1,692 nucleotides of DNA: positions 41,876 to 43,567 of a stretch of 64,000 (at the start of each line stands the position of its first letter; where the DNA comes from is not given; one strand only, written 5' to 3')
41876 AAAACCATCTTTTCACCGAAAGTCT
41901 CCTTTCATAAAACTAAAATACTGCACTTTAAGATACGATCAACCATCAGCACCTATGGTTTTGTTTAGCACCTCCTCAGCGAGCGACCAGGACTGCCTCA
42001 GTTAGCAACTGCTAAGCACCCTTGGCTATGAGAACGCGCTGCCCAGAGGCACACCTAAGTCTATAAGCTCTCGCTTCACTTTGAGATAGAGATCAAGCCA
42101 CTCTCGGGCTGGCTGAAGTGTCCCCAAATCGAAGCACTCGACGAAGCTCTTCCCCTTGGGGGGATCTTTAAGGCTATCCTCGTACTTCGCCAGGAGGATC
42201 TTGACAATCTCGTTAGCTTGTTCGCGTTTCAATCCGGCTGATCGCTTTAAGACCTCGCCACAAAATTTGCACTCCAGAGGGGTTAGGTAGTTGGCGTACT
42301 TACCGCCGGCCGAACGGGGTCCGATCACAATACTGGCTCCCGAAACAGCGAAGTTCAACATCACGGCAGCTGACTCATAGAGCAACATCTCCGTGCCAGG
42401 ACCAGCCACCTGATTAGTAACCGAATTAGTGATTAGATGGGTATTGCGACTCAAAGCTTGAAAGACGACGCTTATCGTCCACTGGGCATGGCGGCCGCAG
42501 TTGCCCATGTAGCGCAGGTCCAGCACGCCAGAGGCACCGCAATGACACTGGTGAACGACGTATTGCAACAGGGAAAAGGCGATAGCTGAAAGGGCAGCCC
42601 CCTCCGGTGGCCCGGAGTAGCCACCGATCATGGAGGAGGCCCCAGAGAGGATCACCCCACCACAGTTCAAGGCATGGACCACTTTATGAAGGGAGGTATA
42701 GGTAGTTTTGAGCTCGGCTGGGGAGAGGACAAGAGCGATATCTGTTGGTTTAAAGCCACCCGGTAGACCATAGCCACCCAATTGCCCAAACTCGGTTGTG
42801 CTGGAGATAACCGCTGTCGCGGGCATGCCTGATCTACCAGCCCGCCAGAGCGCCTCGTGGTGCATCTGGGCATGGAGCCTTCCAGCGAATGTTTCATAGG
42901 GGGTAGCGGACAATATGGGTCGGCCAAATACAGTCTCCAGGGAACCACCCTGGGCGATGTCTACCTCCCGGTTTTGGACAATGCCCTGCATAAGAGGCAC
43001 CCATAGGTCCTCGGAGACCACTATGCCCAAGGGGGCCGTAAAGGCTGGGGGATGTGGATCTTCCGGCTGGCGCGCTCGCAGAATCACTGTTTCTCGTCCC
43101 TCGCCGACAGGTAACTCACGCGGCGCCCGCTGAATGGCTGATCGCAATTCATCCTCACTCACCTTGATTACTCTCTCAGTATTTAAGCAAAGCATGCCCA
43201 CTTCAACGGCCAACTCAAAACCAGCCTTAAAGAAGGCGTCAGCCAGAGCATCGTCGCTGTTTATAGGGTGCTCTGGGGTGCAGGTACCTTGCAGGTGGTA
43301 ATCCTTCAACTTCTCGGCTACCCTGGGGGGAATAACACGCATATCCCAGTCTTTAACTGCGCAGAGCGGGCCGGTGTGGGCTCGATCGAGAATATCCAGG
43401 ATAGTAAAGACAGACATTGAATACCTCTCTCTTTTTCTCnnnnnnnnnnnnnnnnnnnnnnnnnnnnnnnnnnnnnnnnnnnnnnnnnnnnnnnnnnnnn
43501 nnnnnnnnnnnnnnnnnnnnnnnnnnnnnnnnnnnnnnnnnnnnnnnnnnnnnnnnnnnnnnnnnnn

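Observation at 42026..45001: Non-pyrrolysine MtmB-family methyltransferase with its own corrinoid protein, heading a bacterial catabolic island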

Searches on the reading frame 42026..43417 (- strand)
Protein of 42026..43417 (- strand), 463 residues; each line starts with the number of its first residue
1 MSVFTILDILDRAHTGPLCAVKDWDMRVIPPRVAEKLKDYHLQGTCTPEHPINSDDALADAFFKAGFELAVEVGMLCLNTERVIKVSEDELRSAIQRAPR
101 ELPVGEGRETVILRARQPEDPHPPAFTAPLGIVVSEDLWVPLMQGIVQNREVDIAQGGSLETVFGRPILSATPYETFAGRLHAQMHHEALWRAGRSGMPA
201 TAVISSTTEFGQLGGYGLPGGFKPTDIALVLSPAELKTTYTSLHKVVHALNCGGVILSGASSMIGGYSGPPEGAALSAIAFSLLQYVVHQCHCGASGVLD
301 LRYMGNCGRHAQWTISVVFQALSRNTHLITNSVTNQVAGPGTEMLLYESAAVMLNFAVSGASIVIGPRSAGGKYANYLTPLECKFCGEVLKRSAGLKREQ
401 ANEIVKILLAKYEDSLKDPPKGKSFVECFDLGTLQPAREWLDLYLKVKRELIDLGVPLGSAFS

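Call 3: search_protein_families(library=pfam, proteins=[window:42026-43417:-], max_evalue=0.01)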
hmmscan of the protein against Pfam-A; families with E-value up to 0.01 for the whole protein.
window:42026-43417:- (463 aa): 1 family
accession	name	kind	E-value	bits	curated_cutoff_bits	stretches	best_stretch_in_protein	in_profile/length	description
PF05369.18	MtmB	-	1.3e-89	301.6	25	1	5-455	2-449/450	Monomethylamine methyltransferase MtmB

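Call 4: search_protein_families(library=ncbifam, proteins=[window:42026-43417:-], max_evalue=0.01)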
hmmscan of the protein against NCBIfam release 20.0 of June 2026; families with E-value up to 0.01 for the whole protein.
window:42026-43417:- (463 aa): 0 families

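Call 5: search_solved_structures(query=window:42026-43417:-, max_evalue=0.01, show_alignments=2)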
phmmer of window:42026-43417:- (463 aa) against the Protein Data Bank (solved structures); distinct sequences matched with E-value up to 0.01: 2.
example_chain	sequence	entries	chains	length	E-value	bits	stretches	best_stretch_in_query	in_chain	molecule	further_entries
1l2q_A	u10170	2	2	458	3.1e-59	203.7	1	4-456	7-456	monomethylamine methyltransferase | Monomethylamine methyltransferase mtmB1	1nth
1tv2_A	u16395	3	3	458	3.6e-59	203.5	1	4-456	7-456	Monomethylamine methyltransferase mtmB1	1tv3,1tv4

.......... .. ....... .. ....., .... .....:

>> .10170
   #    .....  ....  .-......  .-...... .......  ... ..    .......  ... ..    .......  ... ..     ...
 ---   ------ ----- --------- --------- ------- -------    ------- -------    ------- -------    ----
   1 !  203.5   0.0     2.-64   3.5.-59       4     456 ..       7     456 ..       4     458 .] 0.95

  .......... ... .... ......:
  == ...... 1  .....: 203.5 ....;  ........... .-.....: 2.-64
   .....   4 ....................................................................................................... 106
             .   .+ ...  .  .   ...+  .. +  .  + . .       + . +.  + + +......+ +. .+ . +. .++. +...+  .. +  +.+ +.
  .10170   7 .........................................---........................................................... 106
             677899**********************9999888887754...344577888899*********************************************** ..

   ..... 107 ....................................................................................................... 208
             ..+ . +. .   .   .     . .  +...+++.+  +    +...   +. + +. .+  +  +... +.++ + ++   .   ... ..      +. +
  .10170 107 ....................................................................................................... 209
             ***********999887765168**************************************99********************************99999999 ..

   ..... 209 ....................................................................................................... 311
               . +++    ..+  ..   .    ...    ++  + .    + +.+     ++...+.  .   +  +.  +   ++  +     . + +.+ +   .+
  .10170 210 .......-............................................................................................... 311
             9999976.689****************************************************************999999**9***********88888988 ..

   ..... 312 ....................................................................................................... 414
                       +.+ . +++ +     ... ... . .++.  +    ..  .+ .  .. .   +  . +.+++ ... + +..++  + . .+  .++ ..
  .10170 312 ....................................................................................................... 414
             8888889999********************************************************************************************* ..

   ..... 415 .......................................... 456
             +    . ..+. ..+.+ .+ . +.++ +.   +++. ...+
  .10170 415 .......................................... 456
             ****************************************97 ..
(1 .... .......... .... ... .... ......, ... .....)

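Call 18: find_homologous_proteins(query=window:42026-43417:-, max_evalue=1e-10)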
Query window:42026-43417:- (463 aa): 575 proteins with E <= 1e-10 among 8000 candidates; the best 120 are listed.
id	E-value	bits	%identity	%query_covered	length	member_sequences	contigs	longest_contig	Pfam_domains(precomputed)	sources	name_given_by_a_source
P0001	0.0e+0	1058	100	100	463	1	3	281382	PF05369.19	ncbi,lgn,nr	ncbi:MAG: monomethylamine:corrinoid methyltransferase [Chloroflexi bacterium]|nr:monomethylamine:cor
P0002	2.5e-225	766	70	100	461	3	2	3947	PF05369.19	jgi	jgi:methylamine--corrinoid protein Co-methyltransferase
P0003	4.4e-205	699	64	99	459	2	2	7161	PF05369.19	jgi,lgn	jgi:methylamine--corrinoid protein Co-methyltransferase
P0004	8.2e-205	699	64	99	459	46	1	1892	PF05369.19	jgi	-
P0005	3.0e-203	693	64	99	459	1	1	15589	PF05369.19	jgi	-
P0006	1.0e-202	692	63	99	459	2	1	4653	PF05369.19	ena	-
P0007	1.8e-201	688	63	99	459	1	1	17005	PF05369.19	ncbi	-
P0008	1.1e-195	668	63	99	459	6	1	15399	PF05369.19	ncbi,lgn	-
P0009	1.1e-194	665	63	99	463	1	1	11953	PF05369.19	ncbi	-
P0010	4.2e-193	660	62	99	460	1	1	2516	PF05369.19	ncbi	-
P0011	6.2e-193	659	64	99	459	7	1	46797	PF05369.19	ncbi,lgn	-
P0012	4.9e-192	656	62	98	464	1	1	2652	PF05369.19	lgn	-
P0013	3.5e-188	644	61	99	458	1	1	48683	PF05369.19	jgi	jgi:methylamine--corrinoid protein Co-methyltransferase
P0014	8.5e-188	642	60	99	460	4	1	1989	PF05369.19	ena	-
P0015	4.5e-187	640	61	99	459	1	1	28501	PF05369.19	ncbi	-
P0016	1.1e-185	636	61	99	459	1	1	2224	PF05369.19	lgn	-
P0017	1.2e-185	635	60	99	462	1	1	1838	PF05369.19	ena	-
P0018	3.2e-184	631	60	99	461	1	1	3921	PF05369.19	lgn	-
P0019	7.0e-184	630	59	98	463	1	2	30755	PF05369.19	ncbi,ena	-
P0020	1.0e-183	629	59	99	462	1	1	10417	PF05369.19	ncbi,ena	-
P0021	1.7e-183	628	59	99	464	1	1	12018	PF05369.19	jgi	-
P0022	1.7e-183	628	59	99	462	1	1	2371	PF05369.19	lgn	-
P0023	4.3e-183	627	60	99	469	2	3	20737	PF05369.19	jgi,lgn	jgi:methylamine--corrinoid protein Co-methyltransferase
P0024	1.1e-182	626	61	96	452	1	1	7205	PF05369.19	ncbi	-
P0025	1.4e-182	625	60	98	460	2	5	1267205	PF05369.19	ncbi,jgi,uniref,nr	ncbi:monomethylamine:corrinoid methyltransferase [Candidatus Hecatella orcuttiae]|jgi:methylamine--c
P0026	4.7e-182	624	59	99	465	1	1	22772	PF05369.19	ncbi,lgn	-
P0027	1.0e-181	622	59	98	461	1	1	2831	PF05369.19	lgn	-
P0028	2.7e-181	621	60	99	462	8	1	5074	PF05369.19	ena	-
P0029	3.3e-181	621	58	98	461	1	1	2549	PF05369.19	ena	-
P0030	4.8e-181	620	58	98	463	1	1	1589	PF05369.19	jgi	-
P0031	5.2e-181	620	59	97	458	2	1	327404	PF05369.19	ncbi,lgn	-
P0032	1.2e-180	619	59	99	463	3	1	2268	PF05369.19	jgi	-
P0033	2.1e-180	618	58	99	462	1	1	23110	PF05369.19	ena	-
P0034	5.6e-180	617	59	99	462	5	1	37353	PF05369.19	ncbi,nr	ncbi:MAG: monomethylamine:corrinoid methyltransferase [Deltaproteobacteria bacterium]|nr:monomethyla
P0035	8.8e-180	616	58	99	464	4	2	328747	PF05369.19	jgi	jgi:methylamine--corrinoid protein Co-methyltransferase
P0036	9.2e-180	616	59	99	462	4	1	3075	PF05369.19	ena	-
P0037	2.0e-179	615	58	98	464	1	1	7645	PF05369.19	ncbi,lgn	-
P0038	2.6e-179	614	58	100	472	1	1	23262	PF05369.19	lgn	-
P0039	6.3e-179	613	57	99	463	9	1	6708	PF05369.19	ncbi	-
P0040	1.8e-178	612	58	98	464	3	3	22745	PF05369.19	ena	-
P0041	2.0e-178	612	57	99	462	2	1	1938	PF05369.19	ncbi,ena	-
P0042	3.0e-178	611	58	99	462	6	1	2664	PF05369.19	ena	-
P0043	3.3e-178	611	58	100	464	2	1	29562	PF05369.19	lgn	-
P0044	3.8e-178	611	58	99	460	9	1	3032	PF05369.19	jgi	jgi:methylamine--corrinoid protein Co-methyltransferase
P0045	9.0e-178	609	59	99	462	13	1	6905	PF05369.19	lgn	-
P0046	9.4e-178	609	57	98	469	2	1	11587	PF05369.19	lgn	-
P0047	1.6e-177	609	58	99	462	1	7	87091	PF05369.19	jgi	jgi:methylamine--corrinoid protein Co-methyltransferase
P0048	2.1e-177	608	58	99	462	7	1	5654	PF05369.19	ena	-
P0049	3.5e-177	607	58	99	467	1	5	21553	PF05369.19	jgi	jgi:methylamine--corrinoid protein Co-methyltransferase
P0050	4.3e-177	607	57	99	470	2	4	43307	PF05369.19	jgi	jgi:methylamine--corrinoid protein Co-methyltransferase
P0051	1.8e-176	605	57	99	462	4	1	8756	PF05369.19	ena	-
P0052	2.1e-176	605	57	100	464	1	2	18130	PF05369.19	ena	-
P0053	5.6e-176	603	58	99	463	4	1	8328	PF05369.19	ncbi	-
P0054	9.0e-176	603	59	99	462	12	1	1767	PF05369.19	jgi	jgi:methylamine--corrinoid protein Co-methyltransferase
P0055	9.5e-176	603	58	99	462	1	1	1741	PF05369.19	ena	-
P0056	1.2e-175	602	58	99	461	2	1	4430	PF05369.19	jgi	jgi:methylamine--corrinoid protein Co-methyltransferase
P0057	1.3e-175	602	57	99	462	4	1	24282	PF05369.19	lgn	-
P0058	1.5e-175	602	58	99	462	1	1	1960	PF05369.19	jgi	jgi:hypothetical protein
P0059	1.9e-175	602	57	99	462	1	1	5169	PF05369.19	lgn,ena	-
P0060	1.0e-174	599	57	99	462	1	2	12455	PF05369.19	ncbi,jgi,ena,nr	ncbi:MAG TPA: monomethylamine:corrinoid methyltransferase [Dehalococcoidales bacterium]|nr:monomethy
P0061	1.2e-174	599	58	99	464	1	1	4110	PF05369.19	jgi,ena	-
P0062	1.9e-174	598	57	98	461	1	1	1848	PF05369.19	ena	-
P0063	3.9e-174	597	59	99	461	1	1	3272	PF05369.19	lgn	-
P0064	5.2e-174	597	56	99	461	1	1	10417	PF05369.19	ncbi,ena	-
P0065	1.1e-173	596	57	99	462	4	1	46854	PF05369.19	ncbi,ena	-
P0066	1.3e-173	596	57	99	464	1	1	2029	PF05369.19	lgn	-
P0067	1.9e-173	595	56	99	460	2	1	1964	PF05369.19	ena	-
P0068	3.5e-173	594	57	99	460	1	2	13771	PF05369.19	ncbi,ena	-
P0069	8.2e-173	593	57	99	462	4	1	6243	PF05369.19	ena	-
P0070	8.6e-173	593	57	99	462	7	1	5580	PF05369.19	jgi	jgi:methylamine---corrinoid protein Co-methyltransferase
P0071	1.6e-172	592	57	96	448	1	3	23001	PF05369.19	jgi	jgi:methylamine--corrinoid protein Co-methyltransferase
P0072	1.9e-172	592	57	99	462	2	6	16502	PF05369.19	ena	-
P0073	2.4e-172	592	55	99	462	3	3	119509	PF05369.19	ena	-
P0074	1.1e-171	589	56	99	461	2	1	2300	PF05369.19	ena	-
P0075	1.4e-171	589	56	99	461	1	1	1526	PF05369.19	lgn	-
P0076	1.7e-171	589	56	99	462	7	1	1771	PF05369.19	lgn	-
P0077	2.2e-171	588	55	99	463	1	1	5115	PF05369.19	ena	-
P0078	4.0e-171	587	56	100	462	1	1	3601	PF05369.19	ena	-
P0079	1.1e-170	586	57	99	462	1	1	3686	PF05369.19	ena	-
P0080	4.5e-170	584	55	99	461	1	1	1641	PF05369.19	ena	-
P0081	8.0e-170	583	57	99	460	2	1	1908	PF05369.19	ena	-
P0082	1.5e-169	582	55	99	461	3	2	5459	PF05369.19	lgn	-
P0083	2.1e-169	582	55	99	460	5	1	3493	PF05369.19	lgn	-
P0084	2.3e-169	582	55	99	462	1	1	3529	PF05369.19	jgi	jgi:methylamine--corrinoid protein Co-methyltransferase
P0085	2.8e-169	581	55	99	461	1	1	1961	PF05369.19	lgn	-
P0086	3.2e-169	581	55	99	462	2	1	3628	PF05369.19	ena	-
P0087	3.2e-169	581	55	99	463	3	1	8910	PF05369.19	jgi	jgi:methylamine--corrinoid protein Co-methyltransferase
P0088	3.4e-169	581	56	97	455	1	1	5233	PF05369.19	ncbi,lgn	-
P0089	3.7e-169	581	55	98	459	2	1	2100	PF05369.19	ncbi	-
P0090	4.4e-169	581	54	99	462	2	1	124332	PF05369.19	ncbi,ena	-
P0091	4.9e-169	581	56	99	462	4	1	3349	PF05369.19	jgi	-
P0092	7.8e-169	580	55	99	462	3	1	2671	PF05369.19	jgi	-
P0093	1.1e-168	579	57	99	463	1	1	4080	PF05369.19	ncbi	-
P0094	3.3e-168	578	55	100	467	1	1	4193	PF05369.19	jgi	jgi:methylamine--corrinoid protein Co-methyltransferase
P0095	9.8e-168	576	57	98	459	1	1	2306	PF05369.19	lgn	-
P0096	1.2e-167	576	56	99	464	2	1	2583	PF05369.19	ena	-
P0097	1.2e-167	576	55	99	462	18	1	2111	PF05369.19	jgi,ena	-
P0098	1.4e-167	576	55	99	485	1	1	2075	PF05369.19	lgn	-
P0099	4.7e-167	574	55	99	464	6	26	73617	PF05369.19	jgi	jgi:methylamine--corrinoid protein Co-methyltransferase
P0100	1.6e-166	572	56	98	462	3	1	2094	PF05369.19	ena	-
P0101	1.8e-166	572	56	99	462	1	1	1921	PF05369.19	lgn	-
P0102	1.9e-166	572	54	99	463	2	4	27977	PF05369.19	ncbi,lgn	ncbi:MAG: monomethylamine:corrinoid methyltransferase [Candidatus Bathyarchaeia archaeon]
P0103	2.8e-166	572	59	95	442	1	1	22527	PF05369.19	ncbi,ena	-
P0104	1.0e-165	570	55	99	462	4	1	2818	PF05369.19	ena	-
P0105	1.3e-165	569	55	99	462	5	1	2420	PF05369.19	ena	-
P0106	1.4e-165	569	55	99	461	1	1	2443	PF05369.19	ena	-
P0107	1.9e-165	569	56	98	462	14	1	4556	PF05369.19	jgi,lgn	jgi:methylamine--corrinoid protein Co-methyltransferase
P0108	2.3e-165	569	56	98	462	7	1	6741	PF05369.19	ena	-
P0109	2.6e-165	568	55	99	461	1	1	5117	PF05369.19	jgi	jgi:methylamine--corrinoid protein Co-methyltransferase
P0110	2.7e-165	568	54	99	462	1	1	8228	PF05369.19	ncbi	ncbi:monomethylamine:corrinoid methyltransferase [Chloroflexota bacterium]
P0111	3.6e-165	568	54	99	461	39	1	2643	PF05369.19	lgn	-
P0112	3.9e-165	568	55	99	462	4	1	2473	PF05369.19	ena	-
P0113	6.6e-165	567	55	100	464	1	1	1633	PF05369.19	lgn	-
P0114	2.0e-164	565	53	99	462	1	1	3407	PF05369.19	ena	-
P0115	2.9e-164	565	55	98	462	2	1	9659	PF05369.19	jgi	jgi:methylamine--corrinoid protein Co-methyltransferase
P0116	3.7e-164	565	54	99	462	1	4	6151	PF05369.19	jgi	jgi:methylamine--corrinoid protein Co-methyltransferase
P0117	4.8e-164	564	53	99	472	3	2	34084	PF05369.19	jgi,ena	jgi:methylamine--corrinoid protein Co-methyltransferase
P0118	6.0e-164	564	55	99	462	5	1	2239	PF05369.19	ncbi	-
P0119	7.1e-164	564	53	99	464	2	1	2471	PF05369.19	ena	-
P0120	1.7e-163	562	53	99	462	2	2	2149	PF05369.19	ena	-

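Call 19: find_encoding_contigs(protein=P0002, flank=10000, max_places=2)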
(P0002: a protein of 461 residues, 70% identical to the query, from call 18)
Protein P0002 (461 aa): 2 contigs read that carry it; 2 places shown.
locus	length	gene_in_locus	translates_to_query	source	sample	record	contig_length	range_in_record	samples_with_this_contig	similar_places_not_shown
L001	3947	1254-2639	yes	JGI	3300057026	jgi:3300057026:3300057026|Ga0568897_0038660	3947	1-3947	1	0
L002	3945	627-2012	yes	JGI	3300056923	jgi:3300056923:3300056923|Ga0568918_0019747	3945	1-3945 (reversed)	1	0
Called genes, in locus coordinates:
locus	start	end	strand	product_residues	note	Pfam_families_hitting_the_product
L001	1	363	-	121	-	?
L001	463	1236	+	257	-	PF02607:B12-binding_2, PF02310:B12-binding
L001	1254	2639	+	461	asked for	PF05369:MtmB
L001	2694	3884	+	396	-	PF00083:Sugar_tr (weak), PF07690:MFS_1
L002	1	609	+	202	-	?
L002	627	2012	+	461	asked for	PF05369:MtmB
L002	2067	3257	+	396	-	PF00083:Sugar_tr (weak), PF07690:MFS_1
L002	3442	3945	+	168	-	?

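Call 20: find_encoding_contigs(protein=P0011, flank=10000, max_places=2)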
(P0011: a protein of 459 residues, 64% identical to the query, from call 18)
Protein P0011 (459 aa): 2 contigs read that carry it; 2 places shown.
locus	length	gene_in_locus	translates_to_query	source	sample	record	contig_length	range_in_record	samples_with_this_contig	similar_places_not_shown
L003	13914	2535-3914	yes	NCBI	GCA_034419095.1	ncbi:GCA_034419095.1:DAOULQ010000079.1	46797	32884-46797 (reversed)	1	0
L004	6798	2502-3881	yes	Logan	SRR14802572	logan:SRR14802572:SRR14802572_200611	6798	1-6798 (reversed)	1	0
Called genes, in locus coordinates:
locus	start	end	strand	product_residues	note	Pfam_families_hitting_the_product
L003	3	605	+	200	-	?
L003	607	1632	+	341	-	PF01012:ETF, PF00766:ETF_alpha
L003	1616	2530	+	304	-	PF01012:ETF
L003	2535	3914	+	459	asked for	PF05369:MtmB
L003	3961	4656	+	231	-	PF02607:B12-binding_2, PF02310:B12-binding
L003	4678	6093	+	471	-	PF22039:HUTI_composite_bact (weak), PF01979:Amidohydro_1, PF07969:Amidohydro_3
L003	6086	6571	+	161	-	PF12802:MarR_2, PF01047:MarR, PF13463:HTH_27 (weak), PF22166:WHD_ArnR1 (weak)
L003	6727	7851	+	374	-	PF02608:Bmp, PF13407:Peripla_BP_4 (weak)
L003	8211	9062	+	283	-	PF00941:FAD_binding_5, PF03450:CO_deh_flav_C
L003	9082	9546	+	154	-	PF00111:Fer2 (weak), PF01799:Fer2_2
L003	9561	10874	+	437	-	PF01315:Ald_Xan_dh_C, PF02738:MoCoBD_1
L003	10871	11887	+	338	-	PF20256:MoCoBD_2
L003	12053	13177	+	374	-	PF02608:Bmp, PF13407:Peripla_BP_4 (weak)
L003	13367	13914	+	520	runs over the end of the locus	PF00005:ABC_tran, PF13304:AAA_21 (faint), PF00005:ABC_tran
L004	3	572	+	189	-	?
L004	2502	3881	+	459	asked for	PF05369:MtmB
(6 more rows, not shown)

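Call 21: find_encoding_contigs(protein=P0025, flank=10000, max_places=2)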
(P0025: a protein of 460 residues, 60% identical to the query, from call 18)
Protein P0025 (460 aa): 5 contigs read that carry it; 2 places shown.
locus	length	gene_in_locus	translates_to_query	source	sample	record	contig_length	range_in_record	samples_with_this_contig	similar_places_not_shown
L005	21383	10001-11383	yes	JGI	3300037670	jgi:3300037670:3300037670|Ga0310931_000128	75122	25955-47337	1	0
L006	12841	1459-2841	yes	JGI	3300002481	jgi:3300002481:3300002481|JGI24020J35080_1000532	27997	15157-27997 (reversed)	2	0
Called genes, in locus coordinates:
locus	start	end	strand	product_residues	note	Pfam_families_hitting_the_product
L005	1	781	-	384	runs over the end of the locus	PF00108:Thiolase_N, PF02803:Thiolase_C, PF22691:Thiolase_C_1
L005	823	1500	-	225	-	-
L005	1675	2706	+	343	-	PF02608:Bmp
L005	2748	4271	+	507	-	PF00005:ABC_tran, PF13304:AAA_21 (faint), PF00005:ABC_tran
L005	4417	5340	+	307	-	PF02653:BPD_transp_2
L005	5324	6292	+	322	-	PF02653:BPD_transp_2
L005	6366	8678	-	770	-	PF01315:Ald_Xan_dh_C, PF02738:MoCoBD_1, PF20256:MoCoBD_2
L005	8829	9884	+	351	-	PF00291:PALP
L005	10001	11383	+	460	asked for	PF05369:MtmB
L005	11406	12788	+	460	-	PF05369:MtmB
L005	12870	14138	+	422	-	PF00291:PALP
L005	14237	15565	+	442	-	PF14691:Fer4_20, PF00890:FAD_binding_2 (weak), PF01266:DAO (weak), PF03486:HI0933_like (weak), PF07992:Pyr_redox_2, PF13738:Pyr_redox_3 (weak), PF13450:NAD_binding_8, PF13738:Pyr_redox_3 (weak), +5 more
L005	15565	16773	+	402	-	PF01180:DHO_dh, PF01207:Dus (faint), PF12797:Fer4_2 (faint), PF00037:Fer4 (weak), PF12837:Fer4_6 (weak), PF13237:Fer4_10 (weak), PF14697:Fer4_21, PF12838:Fer4_7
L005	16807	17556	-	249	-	PF02195:ParB_N, PF17762:HTH_ParB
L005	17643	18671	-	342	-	PF00696:AA_kinase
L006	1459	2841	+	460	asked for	PF05369:MtmB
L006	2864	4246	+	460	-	PF05369:MtmB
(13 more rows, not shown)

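Call 22: find_encoding_contigs(protein=P0031, flank=10000, max_places=2)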
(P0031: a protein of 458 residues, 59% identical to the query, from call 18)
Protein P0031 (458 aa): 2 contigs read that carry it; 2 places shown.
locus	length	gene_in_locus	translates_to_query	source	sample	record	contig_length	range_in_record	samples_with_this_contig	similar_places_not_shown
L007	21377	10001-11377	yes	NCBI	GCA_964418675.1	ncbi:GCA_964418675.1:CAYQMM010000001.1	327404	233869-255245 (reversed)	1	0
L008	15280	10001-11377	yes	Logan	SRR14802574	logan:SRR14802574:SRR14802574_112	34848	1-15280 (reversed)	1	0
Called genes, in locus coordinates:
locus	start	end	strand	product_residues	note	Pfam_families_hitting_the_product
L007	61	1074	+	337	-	PF02608:Bmp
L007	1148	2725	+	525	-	PF00005:ABC_tran, PF13304:AAA_21 (faint), PF00005:ABC_tran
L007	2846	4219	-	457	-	PF01979:Amidohydro_1, PF07969:Amidohydro_3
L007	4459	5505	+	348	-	PF01208:URO-D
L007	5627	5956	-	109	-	PF12838:Fer4_7 (faint)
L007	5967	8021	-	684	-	PF04879:Molybdop_Fe4S4, PF00384:Molybdopterin, PF01568:Molydop_binding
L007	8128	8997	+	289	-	PF00892:EamA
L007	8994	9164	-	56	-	-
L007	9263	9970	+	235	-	PF02607:B12-binding_2, PF02310:B12-binding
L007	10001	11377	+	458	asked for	PF05369:MtmB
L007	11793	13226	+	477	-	PF20695:UbiD_N, PF01977:UbiD, PF20696:UbiD_C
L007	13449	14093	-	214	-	PF14512:TM1586_NiRdase (faint), PF00881:Nitroreductase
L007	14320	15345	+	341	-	PF01208:URO-D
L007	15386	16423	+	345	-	PF01208:URO-D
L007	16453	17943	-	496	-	PF01979:Amidohydro_1, PF07969:Amidohydro_3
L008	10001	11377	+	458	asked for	PF05369:MtmB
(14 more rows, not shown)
